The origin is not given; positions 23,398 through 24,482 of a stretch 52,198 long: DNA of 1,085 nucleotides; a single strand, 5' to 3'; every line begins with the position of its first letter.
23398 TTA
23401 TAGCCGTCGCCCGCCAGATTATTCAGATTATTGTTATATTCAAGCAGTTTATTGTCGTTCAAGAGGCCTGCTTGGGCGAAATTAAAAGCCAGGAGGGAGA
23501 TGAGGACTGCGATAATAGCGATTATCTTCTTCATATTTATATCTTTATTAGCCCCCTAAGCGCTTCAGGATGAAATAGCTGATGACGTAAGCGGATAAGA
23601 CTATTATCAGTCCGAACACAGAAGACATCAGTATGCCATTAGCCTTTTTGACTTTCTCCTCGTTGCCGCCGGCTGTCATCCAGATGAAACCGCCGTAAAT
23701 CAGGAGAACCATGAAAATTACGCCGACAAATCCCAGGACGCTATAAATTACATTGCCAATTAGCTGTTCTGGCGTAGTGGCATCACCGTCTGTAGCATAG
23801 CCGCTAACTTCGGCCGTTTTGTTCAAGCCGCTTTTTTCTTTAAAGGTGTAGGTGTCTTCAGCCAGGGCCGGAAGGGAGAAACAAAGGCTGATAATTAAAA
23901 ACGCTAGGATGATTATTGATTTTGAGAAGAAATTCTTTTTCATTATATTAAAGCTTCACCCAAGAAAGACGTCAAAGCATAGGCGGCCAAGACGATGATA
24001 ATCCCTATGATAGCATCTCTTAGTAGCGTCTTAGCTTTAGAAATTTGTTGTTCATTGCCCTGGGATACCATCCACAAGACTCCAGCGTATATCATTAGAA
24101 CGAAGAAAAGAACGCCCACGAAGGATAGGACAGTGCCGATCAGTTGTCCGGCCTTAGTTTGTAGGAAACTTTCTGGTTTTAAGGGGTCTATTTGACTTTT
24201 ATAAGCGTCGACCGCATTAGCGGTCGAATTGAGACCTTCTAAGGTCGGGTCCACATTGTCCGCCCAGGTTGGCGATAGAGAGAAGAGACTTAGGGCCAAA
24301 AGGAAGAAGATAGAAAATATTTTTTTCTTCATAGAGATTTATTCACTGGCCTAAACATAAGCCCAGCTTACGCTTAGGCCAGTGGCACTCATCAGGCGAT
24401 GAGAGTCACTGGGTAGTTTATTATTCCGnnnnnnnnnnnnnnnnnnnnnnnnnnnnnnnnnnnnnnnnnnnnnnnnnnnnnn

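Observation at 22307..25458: Seven tandem VirB2/TrbC-like pilin paralogs with an invariant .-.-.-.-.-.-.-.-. loop, hypervariable exposed segments and no secretion machinery nearby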

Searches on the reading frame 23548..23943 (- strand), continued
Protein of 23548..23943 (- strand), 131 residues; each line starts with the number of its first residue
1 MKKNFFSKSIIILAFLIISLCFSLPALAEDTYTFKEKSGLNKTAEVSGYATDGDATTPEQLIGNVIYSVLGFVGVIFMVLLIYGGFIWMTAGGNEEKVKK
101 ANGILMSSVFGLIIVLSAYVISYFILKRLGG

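Call 40: fold_search(model_id=the predicted structure, library=pdb)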
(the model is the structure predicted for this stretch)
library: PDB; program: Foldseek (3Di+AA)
matches with E <= 10: 92; with E <= 0.001: 0
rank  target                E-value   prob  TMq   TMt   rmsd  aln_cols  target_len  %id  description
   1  9sv3_D                1.0e+00  0.80  0.44  0.26  11.8       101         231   15  Local refinement of EloB/EloC/VHL/CV2a/14-3-3zeta/ERa from pose 1 (released 2025-12-03)
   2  4pw8_B                1.2e+00  0.57  0.42  0.21  11.5        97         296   11  Human tryptophan 2,3-dioxygenase (released 2014-08-06)
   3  5oql_H                1.5e+00  0.23  0.36  0.27  18.5       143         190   12  Cryo-EM structure of the 90S pre-ribosome from Chaetomium thermophilum (released 2017-10-11)
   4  4pw8_G                1.6e+00  0.47  0.42  0.20  10.9        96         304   11  Human tryptophan 2,3-dioxygenase (released 2014-08-06)
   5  5ulo_B                1.9e+00  0.63  0.38  0.23   9.9        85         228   15  Crystal Structure of 14-3-3 zeta in Complex with a Serine 124-phosphorylated TBC1D7 peptide (released 2018-01-31)
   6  6vbn_C                2.2e+00  0.38  0.42  0.18  10.9        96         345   11  Crystal Structure of hTDO2 bound to inhibitor GNE1 (released 2020-05-06)
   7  3cu8_A                2.3e+00  0.60  0.39  0.23  10.6        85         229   16  Impaired binding of 14-3-3 to Raf1 is linked to Noonan and LEOPARD syndrome (released 2009-05-05)
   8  7exe_B                2.5e+00  0.57  0.39  0.24   9.8        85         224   15  Crystal structure of mouse 14-3-3zeta in complex with doubly phosphorylated ADAM22 peptide (released 2021-11-24)
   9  6f08_B                2.5e+00  0.44  0.39  0.24  12.0        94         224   16  14-3-3 zeta in complex with the human Son of sevenless homolog 1 (SOS1) (released 2018-02-14)
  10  4pw8_C                2.5e+00  0.35  0.42  0.20  10.4        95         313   12  Human tryptophan 2,3-dioxygenase (released 2014-08-06)
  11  4pw8_F                2.9e+00  0.33  0.42  0.20  10.5        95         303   12  Human tryptophan 2,3-dioxygenase (released 2014-08-06)
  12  4pw8_D                2.9e+00  0.30  0.42  0.21  10.5        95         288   12  Human tryptophan 2,3-dioxygenase (released 2014-08-06)
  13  4qgp_A                2.9e+00  0.21  0.27  0.31  12.6        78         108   18  Crystal structure of a pyrophosphatase (AF1178) from Archaeoglobus fulgidus DSM 4304 at 1.80 A resolution (released 2014-07-02)
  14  6vbn_B                3.3e+00  0.28  0.41  0.18  10.9        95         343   12  Crystal Structure of hTDO2 bound to inhibitor GNE1 (released 2020-05-06)
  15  5wxn_A                3.5e+00  0.51  0.43  0.26   9.5        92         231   14  Structure of the LKB1 and 14-3-3 complex (released 2017-04-19)
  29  8dfu_0                5.4e+00  0.44  0.42  0.61   3.9        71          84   10  Cryo-EM structure of conjugation pili from Aeropyrum pernix (released 2023-03-22)
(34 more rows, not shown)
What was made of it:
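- Nothing reaches E<=0.001, and ATP-synthase subunit c scores as well as an archaeal conjugative pilin (call 40). The PDB fold search scores membrane hairpins such as ATP-synthase subunit c about as well as a conjugative pilin (call 40).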

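Call 44: find_related_loci(query=A2, collection=genome_contigs, flank=10000)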
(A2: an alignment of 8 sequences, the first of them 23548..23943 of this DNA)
Query A2 (131 aa) in genome_contigs; peptide patterns used: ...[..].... (x = any residue, [..] = any of these).
598 stretches matched a pattern (row limit reached: there are more); 592 encode a relative of the query (tblastn E <= 1e-3); the best 80 are kept; 80 distinct loci.
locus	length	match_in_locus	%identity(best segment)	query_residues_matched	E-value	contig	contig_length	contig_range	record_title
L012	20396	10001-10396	53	3-126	4e-38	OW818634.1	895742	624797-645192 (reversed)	metagenome genome assembly, chromosome: 1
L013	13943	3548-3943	50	3-127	1e-34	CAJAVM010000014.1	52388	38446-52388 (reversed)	uncultured bacterium isolate Loc080925-6m_bin-0519 genome assembly, contig: bin-0519:14/27, whole genome shotgun sequenc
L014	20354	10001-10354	52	12-127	4e-34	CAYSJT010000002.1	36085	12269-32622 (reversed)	MAG TPA_asm: uncultured Gammaproteobacteria bacterium isolate binchicken_co246_376 genome assembly, contig: NODE_1411_le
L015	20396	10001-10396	50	1-126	3e-34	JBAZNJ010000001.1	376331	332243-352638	MAG: Patescibacteria group bacterium isolate SO_2017_LW4_64 scaffold_72_c1_LW137-91_2017, whole genome shotgun sequence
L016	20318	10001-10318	52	25-127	2e-32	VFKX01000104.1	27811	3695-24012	MAG: Candidatus Falkowbacteria bacterium isolate Bin_61_32 c_000000815158, whole genome shotgun sequence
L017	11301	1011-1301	57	31-127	1e-31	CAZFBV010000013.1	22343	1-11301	MAG TPA_asm: uncultured Gammaproteobacteria bacterium isolate SRP170004_co1_568 genome assembly, contig: NODE_3508_lengt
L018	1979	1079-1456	48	5-131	4e-31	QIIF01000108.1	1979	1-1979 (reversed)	MAG: Candidatus Falkowbacteria bacterium isolate SZUA-104 Ga0063293_10126800, whole genome shotgun sequence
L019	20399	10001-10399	45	1-130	4e-31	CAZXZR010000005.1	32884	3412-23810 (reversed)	MAG TPA_asm: uncultured Gammaproteobacteria bacterium isolate SRP098346_co1_171 genome assembly, contig: NODE_882_length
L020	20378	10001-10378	52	1-127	2e-31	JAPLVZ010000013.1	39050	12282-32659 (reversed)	MAG: Candidatus Falkowbacteria bacterium isolate LacPavin_0419_WC90_MAG_43_11 LacPavin_0419_WC90_scaffold_612945, whole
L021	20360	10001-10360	50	12-127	1e-30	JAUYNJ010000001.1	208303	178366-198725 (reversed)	MAG: bacterium isolate C3_metabat.bin.14 C3_k141_95619, whole genome shotgun sequence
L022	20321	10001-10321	50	25-131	3e-30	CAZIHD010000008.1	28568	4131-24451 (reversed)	MAG TPA_asm: uncultured Gammaproteobacteria bacterium isolate SRP089250_co1_144 genome assembly, contig: NODE_2493_lengt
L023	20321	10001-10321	50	22-127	1e-29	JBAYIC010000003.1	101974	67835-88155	MAG: Patescibacteria group bacterium isolate SO_2016_GW1_19 scaffold00463_OW334_2016, whole genome shotgun sequence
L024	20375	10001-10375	50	1-126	5e-29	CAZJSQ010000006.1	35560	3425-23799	MAG TPA_asm: uncultured Gammaproteobacteria bacterium isolate SRP178699_co1_232 genome assembly, contig: NODE_1178_lengt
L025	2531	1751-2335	50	7-127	4e-29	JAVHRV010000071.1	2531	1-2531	MAG: Patescibacteria group bacterium isolate WB02no5_39_7 NODE_38658_length_2531_cov_4.975363, whole genome shotgun sequ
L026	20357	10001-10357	50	7-127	6e-29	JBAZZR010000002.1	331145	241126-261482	MAG: Patescibacteria group bacterium isolate SO_2017_GW3_20 scaffold_3_c2_OW296A_2017, whole genome shotgun sequence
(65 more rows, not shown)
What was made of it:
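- The peptide pattern WMT[AS]GGNE matches at least 598 places in GTDB species representatives (call 44).
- Tried and rejected: A tighter alignment worked (call 44).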

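Call 47: find_encoding_contigs(protein=P0049, flank=10000, max_places=1)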
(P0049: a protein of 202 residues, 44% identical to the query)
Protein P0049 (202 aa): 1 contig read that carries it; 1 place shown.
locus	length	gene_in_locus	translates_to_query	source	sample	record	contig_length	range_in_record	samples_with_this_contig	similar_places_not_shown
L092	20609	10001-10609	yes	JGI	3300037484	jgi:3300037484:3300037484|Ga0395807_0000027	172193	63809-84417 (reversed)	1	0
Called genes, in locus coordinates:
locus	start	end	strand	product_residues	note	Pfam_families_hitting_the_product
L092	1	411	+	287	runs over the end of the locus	PF00892:EamA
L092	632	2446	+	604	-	PF00009:GTP_EFTU, PF01926:MMR_HSR1 (weak), PF22042:EF-G_D2, PF03144:GTP_EFTU_D2, PF14492:EFG_III (weak), PF00679:EFG_C, PF21018:BipA_C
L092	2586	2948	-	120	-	PF09685:MamF_MmsF (weak)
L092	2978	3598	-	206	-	-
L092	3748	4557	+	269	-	PF01261:AP_endonuc_2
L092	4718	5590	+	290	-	PF00483:NTP_transferase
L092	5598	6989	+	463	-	PF13416:SBP_bac_8, PF01547:SBP_bac_1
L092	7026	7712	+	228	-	PF18895:T4SS_pilin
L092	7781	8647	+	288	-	PF18895:T4SS_pilin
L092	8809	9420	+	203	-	PF18895:T4SS_pilin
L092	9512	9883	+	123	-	PF18895:T4SS_pilin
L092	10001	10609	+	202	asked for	PF18895:T4SS_pilin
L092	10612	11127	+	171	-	PF18895:T4SS_pilin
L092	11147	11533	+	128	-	PF18895:T4SS_pilin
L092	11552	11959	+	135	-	PF18895:T4SS_pilin (weak)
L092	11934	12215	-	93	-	-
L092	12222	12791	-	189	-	-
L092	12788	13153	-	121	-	-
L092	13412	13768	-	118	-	-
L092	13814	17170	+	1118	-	PF04563:RNA_pol_Rpb2_1, PF04561:RNA_pol_Rpb2_2, PF04565:RNA_pol_Rpb2_3, PF10385:RNA_pol_Rpb2_45, PF00562:RNA_pol_Rpb2_6, PF04560:RNA_pol_Rpb2_7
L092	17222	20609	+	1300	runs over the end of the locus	PF04997:RNA_pol_Rpb1_1, PF00623:RNA_pol_Rpb1_2, PF04983:RNA_pol_Rpb1_3, PF05000:RNA_pol_Rpb1_4, PF04998:RNA_pol_Rpb1_5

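Call 48: find_encoding_contigs(protein=P0059, flank=10000, max_places=1)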
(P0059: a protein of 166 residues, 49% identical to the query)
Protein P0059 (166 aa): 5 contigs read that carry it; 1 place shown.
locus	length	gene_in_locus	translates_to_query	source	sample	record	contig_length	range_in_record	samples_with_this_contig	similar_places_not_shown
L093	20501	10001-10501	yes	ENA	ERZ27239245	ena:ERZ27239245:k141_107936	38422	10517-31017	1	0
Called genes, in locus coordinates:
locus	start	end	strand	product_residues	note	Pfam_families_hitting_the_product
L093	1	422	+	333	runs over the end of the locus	PF13173:AAA_14 (faint), PF05496:RuvB_N, PF05673:DUF815 (faint), PF00004:AAA, PF07728:AAA_5, PF17864:AAA_lid_4, PF05491:WHD_RuvB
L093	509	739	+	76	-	-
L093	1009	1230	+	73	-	-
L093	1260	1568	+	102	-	-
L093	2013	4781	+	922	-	PF02739:5_3_exonuc_N, PF01367:5_3_exonuc, PF01612:DNA_pol_A_exo1, PF22619:DNA_polI_exo1, PF00476:DNA_pol_A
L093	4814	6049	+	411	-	PF27218:MJ0043_C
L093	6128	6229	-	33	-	-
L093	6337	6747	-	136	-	PF00213:OSCP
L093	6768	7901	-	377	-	PF08529:NusA_N, PF00575:S1 (weak), PF13184:KH_NusA_1st, PF26594:KH_NusA_2nd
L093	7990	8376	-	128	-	PF08378:NERD, PF02021:UPF0102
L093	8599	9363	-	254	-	PF00781:DAGK_cat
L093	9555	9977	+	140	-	PF18895:T4SS_pilin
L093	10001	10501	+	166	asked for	PF18895:T4SS_pilin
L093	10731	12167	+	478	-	-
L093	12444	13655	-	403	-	PF28597:T2SSF_N (weak), PF00482:T2SSF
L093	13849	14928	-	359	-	PF00437:T2SSE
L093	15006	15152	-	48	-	-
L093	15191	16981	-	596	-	PF05157:MshEN (weak), PF00437:T2SSE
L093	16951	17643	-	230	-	PF01712:dNK, PF02223:Thymidylate_kin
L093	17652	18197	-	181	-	PF00625:Guanylate_kin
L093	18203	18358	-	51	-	PF00471:Ribosomal_L33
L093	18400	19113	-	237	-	PF02511:Thy1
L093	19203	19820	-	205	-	PF22769:DCD, PF00692:dUTPase (weak)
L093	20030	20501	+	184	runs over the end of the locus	-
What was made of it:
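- Tried and rejected: L092 is an 8-pilin array beside an SBP gene, and L093 is a pilin pair near type IV pilus genes (calls 47 and 48).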

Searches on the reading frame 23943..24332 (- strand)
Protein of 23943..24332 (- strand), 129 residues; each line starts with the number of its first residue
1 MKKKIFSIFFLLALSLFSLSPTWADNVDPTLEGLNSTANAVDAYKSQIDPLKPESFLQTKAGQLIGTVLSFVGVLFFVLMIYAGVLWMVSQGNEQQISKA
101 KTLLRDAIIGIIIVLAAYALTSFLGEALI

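Call 3: search_protein_families(library=pfam, proteins=[window:23943-24332:-], max_evalue=1)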
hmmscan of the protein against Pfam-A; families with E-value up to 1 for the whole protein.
window:23943-24332:- (129 aa): 11 families
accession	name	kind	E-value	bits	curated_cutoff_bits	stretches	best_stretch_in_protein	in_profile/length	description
PF18895.5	T4SS_pilin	-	3.6e-07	30.6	26.6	1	65-124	12-71/71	Type IV secretion system pilin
PF09945.14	DUF2177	-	0.001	19.6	26.9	1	55-122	26-92/124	Predicted membrane protein (DUF2177)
PF19607.4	DUF6112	-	0.0043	17.3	25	1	62-110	17-67/88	Family of unknown function (DUF6112)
PF07884.19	VKOR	-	0.0088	16.6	27.5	1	51-117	40-106/134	Vitamin K epoxide reductase family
PF05545.16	FixQ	-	0.015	15.7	29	1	70-102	11-43/49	Cbb3-type cytochrome oxidase component FixQ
PF10320.15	7TM_GPCR_Srsx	-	0.047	13.5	24.1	1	69-125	151-207/257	Serpentine type 7TM GPCR chemoreceptor Srsx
PF04148.18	Erv26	-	0.048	14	22.2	1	63-120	5-61/202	Transmembrane adaptor Erv26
PF00001.26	7tm_1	-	0.063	13.2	30.5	1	58-121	149-215/260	7 transmembrane receptor (rhodopsin family)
PF01004.24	Flavi_M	-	0.11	12.7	25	1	87-122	18-54/74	Flavivirus envelope glycoprotein M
PF04893.22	Yip1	-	0.21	11.8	28.6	0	9-93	35-87/173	Yip1 domain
PF00335.26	Tetraspanin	-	0.4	10.7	32.1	0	68-125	7-64/225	Tetraspanin family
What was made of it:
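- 23943..24332 (-): p5 (orthogroup a2), 129 aa. PF18895 30.6 bits (call 3).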

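Call 4: search_protein_families(library=ncbifam, proteins=[window:23943-24332:-], max_evalue=1)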
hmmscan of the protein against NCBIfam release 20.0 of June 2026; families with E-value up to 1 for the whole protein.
window:23943-24332:- (129 aa): 3 families
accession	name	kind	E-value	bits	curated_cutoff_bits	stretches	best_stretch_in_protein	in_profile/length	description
NF045849.1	ICE_MMCAP2_0565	equivalog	4e-07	29.6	40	1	63-123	15-75/80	Mbov_0395 family pilin-like conjugal transfer protein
NF041742.1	WGxxGxxG_fam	subfamily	0.17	12.5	35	1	1-35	1-35/69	WGxxGxxG family protein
NF047427.1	phage_activ_RinB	equivalog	0.22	11.4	25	0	108-129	3-24/39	transcriptional activator RinB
